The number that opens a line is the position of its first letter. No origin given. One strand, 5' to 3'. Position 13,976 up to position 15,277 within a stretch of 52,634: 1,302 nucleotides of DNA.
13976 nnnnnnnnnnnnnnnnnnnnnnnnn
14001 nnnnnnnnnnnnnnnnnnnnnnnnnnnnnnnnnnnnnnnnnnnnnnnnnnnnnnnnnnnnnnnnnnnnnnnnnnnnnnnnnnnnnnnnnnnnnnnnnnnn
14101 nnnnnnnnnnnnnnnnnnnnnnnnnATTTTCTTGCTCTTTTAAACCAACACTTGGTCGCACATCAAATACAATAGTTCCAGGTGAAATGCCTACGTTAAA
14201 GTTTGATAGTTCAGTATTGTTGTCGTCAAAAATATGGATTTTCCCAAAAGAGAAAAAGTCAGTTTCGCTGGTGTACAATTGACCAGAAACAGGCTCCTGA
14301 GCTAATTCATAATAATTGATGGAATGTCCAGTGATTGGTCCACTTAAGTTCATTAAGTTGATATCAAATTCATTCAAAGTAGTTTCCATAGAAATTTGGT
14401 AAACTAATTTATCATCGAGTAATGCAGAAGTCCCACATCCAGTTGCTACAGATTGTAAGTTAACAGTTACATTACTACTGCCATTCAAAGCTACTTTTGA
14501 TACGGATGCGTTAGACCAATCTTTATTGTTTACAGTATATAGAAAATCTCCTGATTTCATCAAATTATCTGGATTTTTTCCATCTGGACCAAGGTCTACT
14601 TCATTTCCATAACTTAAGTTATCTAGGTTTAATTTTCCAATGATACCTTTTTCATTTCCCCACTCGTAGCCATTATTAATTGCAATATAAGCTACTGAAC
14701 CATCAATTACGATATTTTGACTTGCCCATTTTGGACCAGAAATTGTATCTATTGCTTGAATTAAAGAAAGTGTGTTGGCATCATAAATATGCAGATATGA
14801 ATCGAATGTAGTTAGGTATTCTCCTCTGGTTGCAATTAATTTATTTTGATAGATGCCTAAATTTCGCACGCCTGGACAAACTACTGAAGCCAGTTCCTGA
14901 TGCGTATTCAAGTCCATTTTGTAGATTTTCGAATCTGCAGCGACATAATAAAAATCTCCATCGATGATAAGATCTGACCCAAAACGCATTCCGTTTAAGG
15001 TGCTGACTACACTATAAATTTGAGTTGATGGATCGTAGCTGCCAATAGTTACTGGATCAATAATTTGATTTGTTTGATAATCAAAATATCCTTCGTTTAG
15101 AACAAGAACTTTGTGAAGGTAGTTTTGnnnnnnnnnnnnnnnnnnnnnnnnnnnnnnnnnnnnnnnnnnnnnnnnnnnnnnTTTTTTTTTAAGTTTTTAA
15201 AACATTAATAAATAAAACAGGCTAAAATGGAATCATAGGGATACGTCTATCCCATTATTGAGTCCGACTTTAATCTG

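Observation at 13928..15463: Cobalamin riboswitch controls a T9SS-sorted beta-propeller instead of a B12 transporter: a candidate secreted or surface corrinoid binder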

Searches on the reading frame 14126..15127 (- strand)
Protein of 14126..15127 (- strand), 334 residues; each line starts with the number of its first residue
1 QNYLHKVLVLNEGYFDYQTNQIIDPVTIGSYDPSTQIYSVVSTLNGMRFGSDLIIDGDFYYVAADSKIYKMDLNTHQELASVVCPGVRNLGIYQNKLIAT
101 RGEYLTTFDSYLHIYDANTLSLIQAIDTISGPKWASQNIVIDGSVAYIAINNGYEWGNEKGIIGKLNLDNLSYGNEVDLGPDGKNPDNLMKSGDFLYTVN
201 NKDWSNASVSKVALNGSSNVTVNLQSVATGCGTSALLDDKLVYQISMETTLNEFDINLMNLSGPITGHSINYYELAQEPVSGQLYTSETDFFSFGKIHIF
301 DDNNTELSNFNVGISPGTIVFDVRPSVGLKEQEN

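Call 25: search_protein_representatives(protein=window:14126-15127:-)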
Query: 334 residues. Proteins with E-value up to 0.001 (for the whole library): 414; up to 1e-10: 250; up to 1e-30: 79. The best 150 are listed.
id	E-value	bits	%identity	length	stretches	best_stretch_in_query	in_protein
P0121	7.5e-136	469.0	62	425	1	1-331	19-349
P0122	1.6e-100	352.9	53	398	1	1-329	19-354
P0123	2.2e-86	306.5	61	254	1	3-230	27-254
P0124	1.4e-84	300.5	46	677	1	6-321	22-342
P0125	4.1e-84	299.0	42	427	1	3-331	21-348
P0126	5.0e-83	295.4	43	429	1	1-331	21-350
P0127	1.5e-82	293.9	43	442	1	3-326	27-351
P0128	5.5e-82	292.0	46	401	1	2-325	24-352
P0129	3.9e-81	289.2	43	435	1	2-330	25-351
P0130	9.7e-79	281.4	42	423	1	1-328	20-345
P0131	2.7e-76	273.3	41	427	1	3-330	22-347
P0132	7.4e-75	268.6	41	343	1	1-325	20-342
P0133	1.3e-73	264.5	41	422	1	3-329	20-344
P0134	1.6e-72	260.9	40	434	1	1-330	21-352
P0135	2.4e-72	260.3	40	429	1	1-331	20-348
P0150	2.8e-65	237.1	39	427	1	6-322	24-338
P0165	3.9e-55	203.8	38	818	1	2-325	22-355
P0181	2.0e-41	158.7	33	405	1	2-323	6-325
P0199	7.5e-31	124.0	29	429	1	4-329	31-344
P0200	1.3e-30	123.2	27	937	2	6-319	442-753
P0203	1.3e-29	119.9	30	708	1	1-327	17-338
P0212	7.6e-25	104.2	29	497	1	3-325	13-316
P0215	1.7e-24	103.1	29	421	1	3-327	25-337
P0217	9.5e-24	100.6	25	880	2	13-324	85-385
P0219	1.0e-22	97.2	28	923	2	7-322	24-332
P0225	9.0e-22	94.1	28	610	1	5-330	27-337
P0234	3.8e-21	92.1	25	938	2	2-323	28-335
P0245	5.1e-19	85.1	29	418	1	3-326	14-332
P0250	7.2e-19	84.6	32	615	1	5-326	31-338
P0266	7.6e-17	77.9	29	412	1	5-332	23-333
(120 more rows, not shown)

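Call 50: list_cluster_members(proteins=[P0125, P0130, P0150, P0165, P0181, P0199, P0215, P0225, P0245, P0266])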
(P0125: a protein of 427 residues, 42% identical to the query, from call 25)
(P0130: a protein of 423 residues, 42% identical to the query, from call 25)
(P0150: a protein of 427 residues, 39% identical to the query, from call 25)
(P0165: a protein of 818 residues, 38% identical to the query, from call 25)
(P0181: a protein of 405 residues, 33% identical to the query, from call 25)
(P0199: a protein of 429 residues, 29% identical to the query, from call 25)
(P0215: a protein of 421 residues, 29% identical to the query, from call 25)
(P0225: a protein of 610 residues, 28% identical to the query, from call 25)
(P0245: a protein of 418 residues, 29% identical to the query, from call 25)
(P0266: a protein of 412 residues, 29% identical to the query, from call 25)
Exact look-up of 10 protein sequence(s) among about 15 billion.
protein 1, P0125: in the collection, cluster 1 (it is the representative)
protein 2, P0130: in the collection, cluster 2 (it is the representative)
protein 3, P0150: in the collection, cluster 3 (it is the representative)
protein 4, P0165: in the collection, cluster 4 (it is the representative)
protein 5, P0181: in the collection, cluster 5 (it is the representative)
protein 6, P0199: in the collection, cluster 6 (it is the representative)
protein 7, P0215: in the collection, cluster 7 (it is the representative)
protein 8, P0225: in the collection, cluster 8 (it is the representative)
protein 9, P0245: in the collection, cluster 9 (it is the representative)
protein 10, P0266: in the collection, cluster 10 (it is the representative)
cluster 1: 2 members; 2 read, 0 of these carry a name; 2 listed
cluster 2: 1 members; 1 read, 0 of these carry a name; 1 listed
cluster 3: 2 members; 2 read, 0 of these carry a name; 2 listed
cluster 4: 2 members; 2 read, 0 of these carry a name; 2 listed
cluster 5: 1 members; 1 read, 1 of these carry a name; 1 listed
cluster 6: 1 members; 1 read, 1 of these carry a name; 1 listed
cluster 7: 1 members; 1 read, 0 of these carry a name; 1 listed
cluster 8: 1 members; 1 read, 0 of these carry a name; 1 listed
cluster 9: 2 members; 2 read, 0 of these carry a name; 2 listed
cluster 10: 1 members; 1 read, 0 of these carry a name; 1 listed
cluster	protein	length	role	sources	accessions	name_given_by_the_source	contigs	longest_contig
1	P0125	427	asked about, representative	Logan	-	-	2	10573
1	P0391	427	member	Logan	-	-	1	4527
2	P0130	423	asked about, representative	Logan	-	-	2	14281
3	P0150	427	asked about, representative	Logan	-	-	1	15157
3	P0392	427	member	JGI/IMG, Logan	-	-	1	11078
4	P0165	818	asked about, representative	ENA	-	-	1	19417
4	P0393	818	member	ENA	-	-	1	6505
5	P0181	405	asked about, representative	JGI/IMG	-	hypothetical protein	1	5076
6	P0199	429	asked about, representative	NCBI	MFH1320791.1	MAG: T9SS type A sorting domain-containing protein [Bacteroidota bacterium]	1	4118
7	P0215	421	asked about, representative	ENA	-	-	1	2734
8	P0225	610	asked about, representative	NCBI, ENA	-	-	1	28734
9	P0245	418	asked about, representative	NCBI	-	-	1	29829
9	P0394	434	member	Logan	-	-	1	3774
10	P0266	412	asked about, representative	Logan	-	-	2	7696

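Call 51: search_protein_families(library=pfam, proteins=[P0124, P0165, P0200, P0203, P0217, P0219, P0225, P0234, P0250, P0212], max_evalue=0.001)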
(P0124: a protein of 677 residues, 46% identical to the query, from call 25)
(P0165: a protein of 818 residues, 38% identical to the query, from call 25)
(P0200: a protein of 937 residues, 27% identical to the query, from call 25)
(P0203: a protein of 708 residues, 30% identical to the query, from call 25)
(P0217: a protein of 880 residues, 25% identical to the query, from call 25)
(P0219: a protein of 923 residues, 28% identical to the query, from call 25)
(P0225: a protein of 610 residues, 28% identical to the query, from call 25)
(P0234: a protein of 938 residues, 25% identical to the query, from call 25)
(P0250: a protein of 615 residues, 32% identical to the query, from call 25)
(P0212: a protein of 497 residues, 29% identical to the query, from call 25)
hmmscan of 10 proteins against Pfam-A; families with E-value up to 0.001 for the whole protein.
P0124 (677 aa): 1 family
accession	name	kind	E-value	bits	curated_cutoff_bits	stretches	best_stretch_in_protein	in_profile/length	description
PF18962.6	Por_Secre_tail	-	1.5e-13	51.3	27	1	607-676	1-75/75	Secretion system C-terminal sorting domain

P0165 (818 aa): 1 family
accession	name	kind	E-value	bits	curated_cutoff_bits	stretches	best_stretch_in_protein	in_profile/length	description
PF00127.26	Copper-bind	-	0.0004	21.2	21.2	0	393-490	5-98/99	Copper binding proteins, plastocyanin/azurin family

P0200 (937 aa): 6 families
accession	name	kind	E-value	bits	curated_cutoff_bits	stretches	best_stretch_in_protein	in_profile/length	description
PF17963.7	Big_9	-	3.1e-19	70.1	23.6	2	341-427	1-86/89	Bacterial Ig domain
PF21959.2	DUF6923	-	1.8e-13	51.3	27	2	182-281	111-212/234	Repeat of unknown function (DUF6923)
PF17892.7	Cadherin_5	-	2.6e-08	34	26.5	1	782-849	29-97/98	Cadherin-like domain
PF17803.7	Cadherin_4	-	6.6e-08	33.4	25.1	1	341-395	11-65/71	Bacterial cadherin-like domain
PF18962.6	Por_Secre_tail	-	1.3e-06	29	27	1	865-930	1-69/75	Secretion system C-terminal sorting domain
PF02239.22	Cytochrom_D1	-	4.4e-06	25.9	25.5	0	71-153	46-121/368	Cytochrome D1 heme domain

P0203 (708 aa): 1 family
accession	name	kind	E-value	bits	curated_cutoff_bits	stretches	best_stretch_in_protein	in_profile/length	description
PF18962.6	Por_Secre_tail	-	4.7e-11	43.3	27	1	637-705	1-73/75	Secretion system C-terminal sorting domain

P0217 (880 aa): 1 family
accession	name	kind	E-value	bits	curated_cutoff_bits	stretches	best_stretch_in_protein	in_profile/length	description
PF18962.6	Por_Secre_tail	-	2.5e-09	37.7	27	1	810-879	1-75/75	Secretion system C-terminal sorting domain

P0219 (923 aa): 5 families
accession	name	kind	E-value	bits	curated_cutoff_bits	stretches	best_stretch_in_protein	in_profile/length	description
PF17963.7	Big_9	-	9.7e-24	84.5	23.6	2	746-833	1-88/89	Bacterial Ig domain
PF18962.6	Por_Secre_tail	-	4.8e-11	43.2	27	1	852-922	1-75/75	Secretion system C-terminal sorting domain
PF17892.7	Cadherin_5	-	4.9e-10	39.6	26.5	1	746-835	2-97/98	Cadherin-like domain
PF17803.7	Cadherin_4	-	3e-07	31.3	25.1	1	743-799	8-66/71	Bacterial cadherin-like domain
PF23775.1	Beta-prop_RIG_2nd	-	2.5e-05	24.3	80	0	659-797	89-218/278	RIG second beta-propeller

P0225 (610 aa): 6 families
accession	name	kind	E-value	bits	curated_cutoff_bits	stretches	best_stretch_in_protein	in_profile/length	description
PF17963.7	Big_9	-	2.9e-28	99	23.6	2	430-506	1-77/89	Bacterial Ig domain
PF17892.7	Cadherin_5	-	1.5e-17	63.6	26.5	2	336-426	2-97/98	Cadherin-like domain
PF17803.7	Cadherin_4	-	5.9e-17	62.4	25.1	2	421-487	2-71/71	Bacterial cadherin-like domain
PF18962.6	Por_Secre_tail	-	1.5e-12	48.1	27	1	538-608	1-74/75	Secretion system C-terminal sorting domain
PF24619.1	Ig_SibA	-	0.00045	20.6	27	1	421-486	8-76/135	SibA-like, immunoglobulin-like domain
PF25309.1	ELLD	-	0.00076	19.9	27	0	262-312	115-165/175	Endolysin-like domain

P0234 (938 aa): 4 families
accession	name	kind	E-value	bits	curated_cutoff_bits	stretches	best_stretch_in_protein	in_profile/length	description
PF17963.7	Big_9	-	3.9e-27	95.4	23.6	2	338-428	1-86/89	Bacterial Ig domain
PF17803.7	Cadherin_4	-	7.4e-19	68.5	25.1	2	336-396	9-71/71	Bacterial cadherin-like domain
PF17892.7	Cadherin_5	-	2.7e-18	66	26.5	2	338-430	2-97/98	Cadherin-like domain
PF18962.6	Por_Secre_tail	-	1.3e-12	48.3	27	1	864-935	1-73/75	Secretion system C-terminal sorting domain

P0250 (615 aa): 4 families
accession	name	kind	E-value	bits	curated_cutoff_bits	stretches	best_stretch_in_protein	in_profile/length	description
PF17963.7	Big_9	-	2.5e-17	64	23.6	2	341-417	1-78/89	Bacterial Ig domain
PF18962.6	Por_Secre_tail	-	2.7e-11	44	27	1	544-613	2-74/75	Secretion system C-terminal sorting domain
PF17892.7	Cadherin_5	-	2e-10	40.8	26.5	1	341-419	2-87/98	Cadherin-like domain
PF17803.7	Cadherin_4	-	4e-10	40.5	25.1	2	339-392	9-65/71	Bacterial cadherin-like domain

P0212 (497 aa): 4 families
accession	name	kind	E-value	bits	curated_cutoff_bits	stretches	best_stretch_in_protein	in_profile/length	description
PF17963.7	Big_9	-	3.8e-22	79.4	23.6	1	317-405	1-89/89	Bacterial Ig domain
PF18962.6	Por_Secre_tail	-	2.6e-13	50.5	27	1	423-495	1-74/75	Secretion system C-terminal sorting domain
PF17803.7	Cadherin_4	-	4.4e-12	46.8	25.1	1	316-374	10-71/71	Bacterial cadherin-like domain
PF17892.7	Cadherin_5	-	1.4e-10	41.3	26.5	1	316-406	1-97/98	Cadherin-like domain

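Call 52: find_encoding_contigs(protein=P0245, flank=8000, max_places=2)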
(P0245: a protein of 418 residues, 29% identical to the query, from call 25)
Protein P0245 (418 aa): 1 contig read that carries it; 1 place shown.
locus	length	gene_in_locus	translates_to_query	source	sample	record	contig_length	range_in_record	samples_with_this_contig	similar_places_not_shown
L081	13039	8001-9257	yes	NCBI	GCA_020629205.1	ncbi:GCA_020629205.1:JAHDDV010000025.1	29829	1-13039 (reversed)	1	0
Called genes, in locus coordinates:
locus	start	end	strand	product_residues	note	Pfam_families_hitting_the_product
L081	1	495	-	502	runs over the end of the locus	PF18962:Por_Secre_tail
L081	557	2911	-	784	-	PF00128:Alpha-amylase, PF14701:hDGE_amylase (weak)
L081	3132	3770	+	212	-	-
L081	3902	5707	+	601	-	PF00005:ABC_tran, PF13191:AAA_16 (faint), PF13401:AAA_22 (faint), PF13304:AAA_21 (faint), PF08352:oligo_HPY, PF00005:ABC_tran, PF02463:SMC_N (weak)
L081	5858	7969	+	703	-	PF08206:OB_RNB, PF17849:OB_Dis3 (weak), PF17876:CSD2, PF00773:RNB, PF00575:S1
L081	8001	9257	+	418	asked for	PF18962:Por_Secre_tail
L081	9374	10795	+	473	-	PF03781:FGE-sulfatase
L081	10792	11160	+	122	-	-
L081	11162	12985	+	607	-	PF07715:Plug (weak), PF00593:TonB_dep_Rec_b-barrel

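Call 53: find_encoding_contigs(protein=P0225, flank=8000, max_places=2)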
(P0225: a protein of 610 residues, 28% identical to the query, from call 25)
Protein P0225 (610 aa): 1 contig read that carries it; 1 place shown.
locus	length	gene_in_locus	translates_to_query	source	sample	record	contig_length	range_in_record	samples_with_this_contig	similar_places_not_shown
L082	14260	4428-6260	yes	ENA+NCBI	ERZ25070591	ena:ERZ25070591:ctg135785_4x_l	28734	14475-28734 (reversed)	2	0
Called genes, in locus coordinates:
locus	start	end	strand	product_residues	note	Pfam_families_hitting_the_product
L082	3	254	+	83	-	?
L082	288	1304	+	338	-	PF11751:PorP_SprF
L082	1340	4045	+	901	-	PF07676:PD40 (faint), PF00691:OmpA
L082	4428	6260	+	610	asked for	PF17803:Cadherin_4 (weak), PF17892:Cadherin_5, PF17963:Big_9, PF17803:Cadherin_4, PF17892:Cadherin_5, PF17963:Big_9, PF18962:Por_Secre_tail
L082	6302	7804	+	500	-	PF03781:FGE-sulfatase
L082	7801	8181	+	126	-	PF18962:Por_Secre_tail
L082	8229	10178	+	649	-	PF07715:Plug, PF00593:TonB_dep_Rec_b-barrel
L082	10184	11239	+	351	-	PF16819:DUF5074 (weak)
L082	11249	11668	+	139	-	-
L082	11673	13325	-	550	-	PF13231:PMT_2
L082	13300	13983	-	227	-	PF14378:PAP2_3 (weak), PF01569:PAP2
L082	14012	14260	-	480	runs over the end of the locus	PF03739:LptF_LptG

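Call 55: find_encoding_contigs(protein=P0165, flank=8000, max_places=2)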
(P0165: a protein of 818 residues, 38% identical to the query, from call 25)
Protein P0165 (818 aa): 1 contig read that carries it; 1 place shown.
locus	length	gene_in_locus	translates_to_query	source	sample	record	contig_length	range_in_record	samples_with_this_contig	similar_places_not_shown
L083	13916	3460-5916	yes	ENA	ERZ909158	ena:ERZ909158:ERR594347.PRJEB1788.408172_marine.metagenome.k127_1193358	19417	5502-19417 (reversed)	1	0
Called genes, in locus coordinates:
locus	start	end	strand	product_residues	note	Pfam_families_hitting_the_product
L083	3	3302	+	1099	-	?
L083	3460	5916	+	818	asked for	-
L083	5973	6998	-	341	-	PF01112:Asparaginase_2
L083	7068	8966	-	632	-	PF00012:HSP70, PF06723:MreB_Mbl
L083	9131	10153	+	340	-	PF01408:GFO_IDH_MocA, PF02894:GFO_IDH_MocA_C, PF22725:GFO_IDH_MocA_C3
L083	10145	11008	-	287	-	-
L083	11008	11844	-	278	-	-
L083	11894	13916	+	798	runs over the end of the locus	PF13620:CarboxypepD_reg, PF13715:CarbopepD_reg_2, PF07715:Plug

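Call 56: find_encoding_contigs(protein=P0150, flank=8000, max_places=2)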
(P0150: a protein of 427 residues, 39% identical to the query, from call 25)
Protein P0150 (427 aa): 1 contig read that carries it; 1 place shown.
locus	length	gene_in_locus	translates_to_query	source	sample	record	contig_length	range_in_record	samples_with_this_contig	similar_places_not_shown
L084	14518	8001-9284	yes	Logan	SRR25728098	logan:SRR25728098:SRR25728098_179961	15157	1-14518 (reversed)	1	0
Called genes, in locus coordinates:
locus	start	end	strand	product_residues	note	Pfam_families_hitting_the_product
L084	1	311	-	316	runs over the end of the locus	?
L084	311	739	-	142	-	PF04542:Sigma70_r2, PF08281:Sigma70_r4_2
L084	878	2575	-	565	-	PF13620:CarboxypepD_reg (faint)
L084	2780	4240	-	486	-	-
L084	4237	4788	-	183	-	PF07638:Sigma70_ECF (faint), PF04542:Sigma70_r2, PF04545:Sigma70_r4 (faint), PF08281:Sigma70_r4_2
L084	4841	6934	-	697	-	PF13620:CarboxypepD_reg (faint), PF17210:SdrD_B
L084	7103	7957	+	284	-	PF00682:HMGL-like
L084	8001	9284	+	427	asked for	PF18962:Por_Secre_tail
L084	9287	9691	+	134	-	PF00903:Glyoxalase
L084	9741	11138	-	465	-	PF00890:FAD_binding_2 (weak), PF01266:DAO (faint), PF03486:HI0933_like (faint), PF07992:Pyr_redox_2, PF12831:FAD_oxidored, PF13738:Pyr_redox_3, PF00070:Pyr_redox, PF02852:Pyr_redox_dim, +2 more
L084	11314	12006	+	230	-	-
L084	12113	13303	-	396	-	-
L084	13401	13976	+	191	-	PF01852:START (weak), PF10604:Polyketide_cyc2 (weak)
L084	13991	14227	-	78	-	-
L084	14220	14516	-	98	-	?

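Call 57: search_solved_structures(query=L082:8229-10178:+, max_evalue=0.00001)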
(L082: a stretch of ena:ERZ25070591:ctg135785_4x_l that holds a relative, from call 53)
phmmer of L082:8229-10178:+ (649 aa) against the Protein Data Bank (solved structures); distinct sequences matched with E-value up to 0.00001: 12.
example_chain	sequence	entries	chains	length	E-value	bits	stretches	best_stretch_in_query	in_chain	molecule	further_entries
8blw_A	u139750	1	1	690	2.4e-123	416.2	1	16-641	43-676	Vitamin B12 transporter BtuB1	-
8p98_A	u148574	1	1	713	1.8e-22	83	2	411-639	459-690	Vitamin B12 transporter BtuB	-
8p97_A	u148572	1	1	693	1.9e-22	83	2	411-639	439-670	TonB-dependent receptor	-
8bmx_C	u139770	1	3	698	3.1e-21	79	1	415-640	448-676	Putative TonB-linked outer membrane receptor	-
3rgm_A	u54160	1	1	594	1.6e-12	50.1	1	25-329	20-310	Vitamin B12 transporter BtuB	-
1nqf_A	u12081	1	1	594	1.7e-12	50.1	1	25-298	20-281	Vitamin B12 receptor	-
1nqe_A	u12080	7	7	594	2.4e-12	49.6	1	25-329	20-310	Vitamin B12 receptor | Vitamin B12 transporter btuB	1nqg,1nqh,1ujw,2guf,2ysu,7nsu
2gsk_A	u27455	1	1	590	2.5e-12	49.5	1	25-329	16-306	Vitamin B12 transporter btuB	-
3m8b_A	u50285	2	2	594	3.1e-12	49.2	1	26-329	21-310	Vitamin B12 transporter btuB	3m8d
3rgn_A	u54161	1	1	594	4.5e-12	48.7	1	25-451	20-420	Vitamin B12 transporter BtuB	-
2hdf_A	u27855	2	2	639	3.1e-07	32.7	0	16-116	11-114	Colicin I receptor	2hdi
9nn6_A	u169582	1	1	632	4e-07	32.4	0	16-116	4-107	Colicin I receptor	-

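Call 58: search_solved_structures(query=L082:10184-11239:+, max_evalue=0.001)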
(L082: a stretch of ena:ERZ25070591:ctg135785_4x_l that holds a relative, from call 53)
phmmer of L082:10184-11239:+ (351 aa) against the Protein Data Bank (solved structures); distinct sequences matched with E-value up to 0.001: 13.
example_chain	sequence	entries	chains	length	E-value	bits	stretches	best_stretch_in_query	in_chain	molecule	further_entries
8blw_B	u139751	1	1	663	8.5e-77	262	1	3-351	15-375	YncE family protein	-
8ptf_A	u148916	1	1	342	1.8e-74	254.4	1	32-351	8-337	YncE family protein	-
8ptd_A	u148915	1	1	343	1.8e-74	254.4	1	32-351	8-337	YncE family protein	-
1l0q_A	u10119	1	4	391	5.5e-17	65.4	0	140-210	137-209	Surface layer protein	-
8p97_B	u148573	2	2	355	7.6e-14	55.1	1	6-348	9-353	Putative surface layer protein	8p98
8bmx_D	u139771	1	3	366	2.6e-13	53.4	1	9-348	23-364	YncE family protein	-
8bn0_A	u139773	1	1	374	2.8e-13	53.3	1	9-348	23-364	Putative surface layer protein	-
8bmy_A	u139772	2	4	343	1.3e-12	51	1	37-348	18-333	Putative surface layer protein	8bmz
8bai_A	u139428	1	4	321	1.8e-12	50.6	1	38-348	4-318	Surface layer protein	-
8baz_A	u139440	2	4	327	1.8e-12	50.6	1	38-348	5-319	Surface layer protein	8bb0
3dsm_A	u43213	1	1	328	1.9e-12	50.5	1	38-348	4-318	uncharacterized protein BACUNI_02894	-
8okv_B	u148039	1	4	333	3.1e-12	49.8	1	28-348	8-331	Putative surface layer protein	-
8puj_A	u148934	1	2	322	1.7e-11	47.4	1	35-348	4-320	YncE family protein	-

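Call 65: find_related_loci(query=A4, collection=metagenome_contigs, flank=7000)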
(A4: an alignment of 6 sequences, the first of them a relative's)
Query A4 (422 aa) in metagenome_contigs; peptide patterns used: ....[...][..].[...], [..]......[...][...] (x = any residue, [..] = any of these).
497 stretches matched a pattern; 89 encode a relative of the query (tblastn E <= 1e-3); the best 80 are kept; 80 distinct loci.
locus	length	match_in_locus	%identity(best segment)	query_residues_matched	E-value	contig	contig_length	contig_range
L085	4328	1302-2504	54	19-419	8e-149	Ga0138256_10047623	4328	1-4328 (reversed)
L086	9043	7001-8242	47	1-417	2e-121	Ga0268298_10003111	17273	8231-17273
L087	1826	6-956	53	103-419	9e-127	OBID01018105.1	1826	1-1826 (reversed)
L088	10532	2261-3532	44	1-420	3e-114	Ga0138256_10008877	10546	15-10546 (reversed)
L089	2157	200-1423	43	13-419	1e-118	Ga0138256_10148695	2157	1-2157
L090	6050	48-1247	43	21-419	2e-110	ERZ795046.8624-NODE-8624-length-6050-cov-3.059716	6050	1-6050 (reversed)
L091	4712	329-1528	43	21-419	6e-111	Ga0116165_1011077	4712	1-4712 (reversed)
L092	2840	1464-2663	43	21-419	7e-114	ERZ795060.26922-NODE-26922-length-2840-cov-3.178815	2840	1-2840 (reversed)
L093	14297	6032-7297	41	1-420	3e-108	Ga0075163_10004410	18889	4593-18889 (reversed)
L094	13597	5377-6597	43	15-420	3e-107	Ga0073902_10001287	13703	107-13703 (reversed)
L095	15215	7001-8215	44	6-406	3e-102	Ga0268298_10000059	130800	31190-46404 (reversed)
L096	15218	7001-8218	41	21-419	3e-96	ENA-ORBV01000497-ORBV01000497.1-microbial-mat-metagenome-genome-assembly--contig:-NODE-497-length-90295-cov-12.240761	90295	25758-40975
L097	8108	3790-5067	39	6-420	6e-95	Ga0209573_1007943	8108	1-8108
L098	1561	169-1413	40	9-420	2e-97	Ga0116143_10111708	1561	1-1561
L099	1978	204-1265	42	7-358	2e-91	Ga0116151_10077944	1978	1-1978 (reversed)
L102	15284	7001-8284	35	6-419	4e-84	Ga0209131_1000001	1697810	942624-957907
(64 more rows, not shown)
